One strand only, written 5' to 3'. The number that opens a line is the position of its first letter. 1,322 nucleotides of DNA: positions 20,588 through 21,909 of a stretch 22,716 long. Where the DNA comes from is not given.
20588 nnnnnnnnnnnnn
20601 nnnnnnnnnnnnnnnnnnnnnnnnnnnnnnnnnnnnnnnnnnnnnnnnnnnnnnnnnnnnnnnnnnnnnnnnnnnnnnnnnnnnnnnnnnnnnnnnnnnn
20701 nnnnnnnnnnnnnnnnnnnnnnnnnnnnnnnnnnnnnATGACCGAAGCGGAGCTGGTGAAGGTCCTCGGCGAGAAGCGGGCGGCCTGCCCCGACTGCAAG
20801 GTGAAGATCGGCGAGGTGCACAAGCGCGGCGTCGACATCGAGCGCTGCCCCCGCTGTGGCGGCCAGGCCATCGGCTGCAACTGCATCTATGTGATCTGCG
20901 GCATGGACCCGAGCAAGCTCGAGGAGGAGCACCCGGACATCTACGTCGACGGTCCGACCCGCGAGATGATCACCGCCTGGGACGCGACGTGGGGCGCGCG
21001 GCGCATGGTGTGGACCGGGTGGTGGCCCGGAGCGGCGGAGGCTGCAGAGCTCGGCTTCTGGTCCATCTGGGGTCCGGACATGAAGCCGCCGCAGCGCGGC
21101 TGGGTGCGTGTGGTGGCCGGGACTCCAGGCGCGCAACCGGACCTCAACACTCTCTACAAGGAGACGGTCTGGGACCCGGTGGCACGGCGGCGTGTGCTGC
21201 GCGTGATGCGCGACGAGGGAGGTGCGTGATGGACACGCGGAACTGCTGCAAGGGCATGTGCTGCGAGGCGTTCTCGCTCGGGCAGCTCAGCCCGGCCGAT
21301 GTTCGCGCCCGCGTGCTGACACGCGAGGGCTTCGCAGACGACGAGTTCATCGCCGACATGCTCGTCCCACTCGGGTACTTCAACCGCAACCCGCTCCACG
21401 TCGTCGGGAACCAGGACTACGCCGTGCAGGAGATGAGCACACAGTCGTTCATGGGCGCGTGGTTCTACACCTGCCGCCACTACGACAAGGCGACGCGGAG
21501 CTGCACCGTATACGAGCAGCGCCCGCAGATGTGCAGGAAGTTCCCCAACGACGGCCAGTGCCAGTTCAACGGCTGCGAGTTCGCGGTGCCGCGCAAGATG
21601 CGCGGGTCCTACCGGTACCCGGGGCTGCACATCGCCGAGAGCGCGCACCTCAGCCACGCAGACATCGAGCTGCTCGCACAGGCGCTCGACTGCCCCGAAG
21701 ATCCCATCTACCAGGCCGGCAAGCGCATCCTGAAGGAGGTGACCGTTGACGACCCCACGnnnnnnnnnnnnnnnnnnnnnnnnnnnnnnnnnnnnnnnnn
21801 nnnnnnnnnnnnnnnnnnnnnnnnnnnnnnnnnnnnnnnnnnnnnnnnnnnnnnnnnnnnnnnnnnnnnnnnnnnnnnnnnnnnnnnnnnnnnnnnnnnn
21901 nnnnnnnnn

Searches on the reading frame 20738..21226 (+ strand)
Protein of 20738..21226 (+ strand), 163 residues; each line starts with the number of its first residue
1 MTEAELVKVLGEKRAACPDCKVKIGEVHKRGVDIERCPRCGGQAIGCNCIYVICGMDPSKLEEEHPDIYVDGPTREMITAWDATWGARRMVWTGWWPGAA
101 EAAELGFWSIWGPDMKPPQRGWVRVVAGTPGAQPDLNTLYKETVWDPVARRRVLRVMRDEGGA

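Call 13: search_protein_families(library=pfam, proteins=[window:20738-21226:+], max_evalue=0.01)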
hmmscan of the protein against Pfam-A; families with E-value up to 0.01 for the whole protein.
window:20738-21226:+ (163 aa): 1 family
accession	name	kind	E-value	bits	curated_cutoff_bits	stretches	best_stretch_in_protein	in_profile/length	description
PF13453.11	Zn_ribbon_TFIIB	-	2.5e-06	27.2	22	1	17-43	2-28/41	Transcription factor zinc-finger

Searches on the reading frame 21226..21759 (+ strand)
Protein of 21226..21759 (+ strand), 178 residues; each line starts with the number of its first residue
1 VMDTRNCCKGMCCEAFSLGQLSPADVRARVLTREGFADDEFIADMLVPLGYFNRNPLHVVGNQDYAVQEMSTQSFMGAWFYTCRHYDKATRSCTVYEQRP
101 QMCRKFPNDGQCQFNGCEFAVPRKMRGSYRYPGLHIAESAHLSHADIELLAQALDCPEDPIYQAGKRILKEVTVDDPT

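Call 13: search_protein_families(library=pfam, proteins=[window:21226-21759:+], max_evalue=0.01)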
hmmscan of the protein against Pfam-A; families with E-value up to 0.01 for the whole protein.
window:21226-21759:+ (178 aa): 1 family
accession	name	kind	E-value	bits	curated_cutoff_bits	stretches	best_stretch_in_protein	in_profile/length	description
PF03692.20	CxxCxxCC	-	1.4e-05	26.1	23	1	8-109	5-72/85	Putative zinc- or iron-chelating domain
